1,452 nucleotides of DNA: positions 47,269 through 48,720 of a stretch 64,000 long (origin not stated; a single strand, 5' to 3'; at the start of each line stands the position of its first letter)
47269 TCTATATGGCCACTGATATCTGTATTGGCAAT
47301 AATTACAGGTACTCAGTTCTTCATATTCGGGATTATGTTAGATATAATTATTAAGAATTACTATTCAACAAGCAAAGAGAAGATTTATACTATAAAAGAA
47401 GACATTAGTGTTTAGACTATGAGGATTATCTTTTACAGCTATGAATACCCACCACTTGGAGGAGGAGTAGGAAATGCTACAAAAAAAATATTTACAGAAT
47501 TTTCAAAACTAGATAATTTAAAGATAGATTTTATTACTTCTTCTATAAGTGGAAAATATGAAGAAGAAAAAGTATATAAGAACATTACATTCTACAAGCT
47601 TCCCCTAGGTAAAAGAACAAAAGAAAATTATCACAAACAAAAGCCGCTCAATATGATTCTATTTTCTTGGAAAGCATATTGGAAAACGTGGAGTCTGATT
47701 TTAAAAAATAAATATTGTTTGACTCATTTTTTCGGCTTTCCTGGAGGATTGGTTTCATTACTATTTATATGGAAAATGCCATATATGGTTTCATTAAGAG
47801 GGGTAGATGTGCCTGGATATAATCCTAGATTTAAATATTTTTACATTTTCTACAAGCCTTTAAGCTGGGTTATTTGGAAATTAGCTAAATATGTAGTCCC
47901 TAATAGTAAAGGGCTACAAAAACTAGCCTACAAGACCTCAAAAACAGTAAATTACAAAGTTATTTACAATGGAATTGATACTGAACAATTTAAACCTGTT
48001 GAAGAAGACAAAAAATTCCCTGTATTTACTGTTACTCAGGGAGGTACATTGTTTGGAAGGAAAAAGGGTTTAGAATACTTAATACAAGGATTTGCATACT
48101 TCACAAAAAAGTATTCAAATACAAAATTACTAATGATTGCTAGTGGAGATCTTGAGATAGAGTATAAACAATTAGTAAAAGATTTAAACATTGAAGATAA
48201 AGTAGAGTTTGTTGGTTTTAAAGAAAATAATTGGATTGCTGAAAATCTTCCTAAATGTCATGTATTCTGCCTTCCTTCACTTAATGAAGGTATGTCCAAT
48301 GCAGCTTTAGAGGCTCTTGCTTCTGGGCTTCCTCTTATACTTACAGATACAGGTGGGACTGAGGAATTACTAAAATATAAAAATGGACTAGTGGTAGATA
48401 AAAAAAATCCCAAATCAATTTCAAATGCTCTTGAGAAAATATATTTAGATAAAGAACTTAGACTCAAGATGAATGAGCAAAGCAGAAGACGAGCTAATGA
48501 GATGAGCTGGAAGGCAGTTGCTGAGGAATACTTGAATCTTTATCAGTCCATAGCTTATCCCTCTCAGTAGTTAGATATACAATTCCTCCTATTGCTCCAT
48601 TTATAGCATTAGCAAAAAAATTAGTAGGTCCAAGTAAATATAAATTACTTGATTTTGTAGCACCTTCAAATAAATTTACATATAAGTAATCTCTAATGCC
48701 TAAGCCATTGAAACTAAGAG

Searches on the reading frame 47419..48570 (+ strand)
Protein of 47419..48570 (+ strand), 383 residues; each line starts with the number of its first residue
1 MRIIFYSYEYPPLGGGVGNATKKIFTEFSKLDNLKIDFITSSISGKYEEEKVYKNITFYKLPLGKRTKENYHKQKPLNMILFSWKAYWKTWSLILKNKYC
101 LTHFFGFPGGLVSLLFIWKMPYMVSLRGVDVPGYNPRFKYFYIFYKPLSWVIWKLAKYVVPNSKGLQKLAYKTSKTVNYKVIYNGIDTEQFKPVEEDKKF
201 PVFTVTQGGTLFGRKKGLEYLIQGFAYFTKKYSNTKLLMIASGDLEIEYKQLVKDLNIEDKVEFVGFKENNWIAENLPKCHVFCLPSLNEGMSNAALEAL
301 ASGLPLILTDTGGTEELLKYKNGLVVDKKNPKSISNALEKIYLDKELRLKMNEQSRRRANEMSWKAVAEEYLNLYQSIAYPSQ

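Call 24: search_protein_families(library=pfam, proteins=[window:47419-48570:+], max_evalue=0.00001)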
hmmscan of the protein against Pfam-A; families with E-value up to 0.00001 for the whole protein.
window:47419-48570:+ (383 aa): 3 families
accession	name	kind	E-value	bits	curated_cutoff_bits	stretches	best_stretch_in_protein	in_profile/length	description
PF00534.26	Glycos_transf_1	-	6.3e-31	107.7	26.4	1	212-357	24-171/172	Glycosyl transferases group 1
PF13692.12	Glyco_trans_1_4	-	8.4e-26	91.4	27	1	209-342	8-140/142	Glycosyl transferases group 1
PF20706.3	GT4-conflict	-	4.6e-07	29.6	26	1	216-369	212-383/385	Family 4 Glycosyltransferase in conflict systems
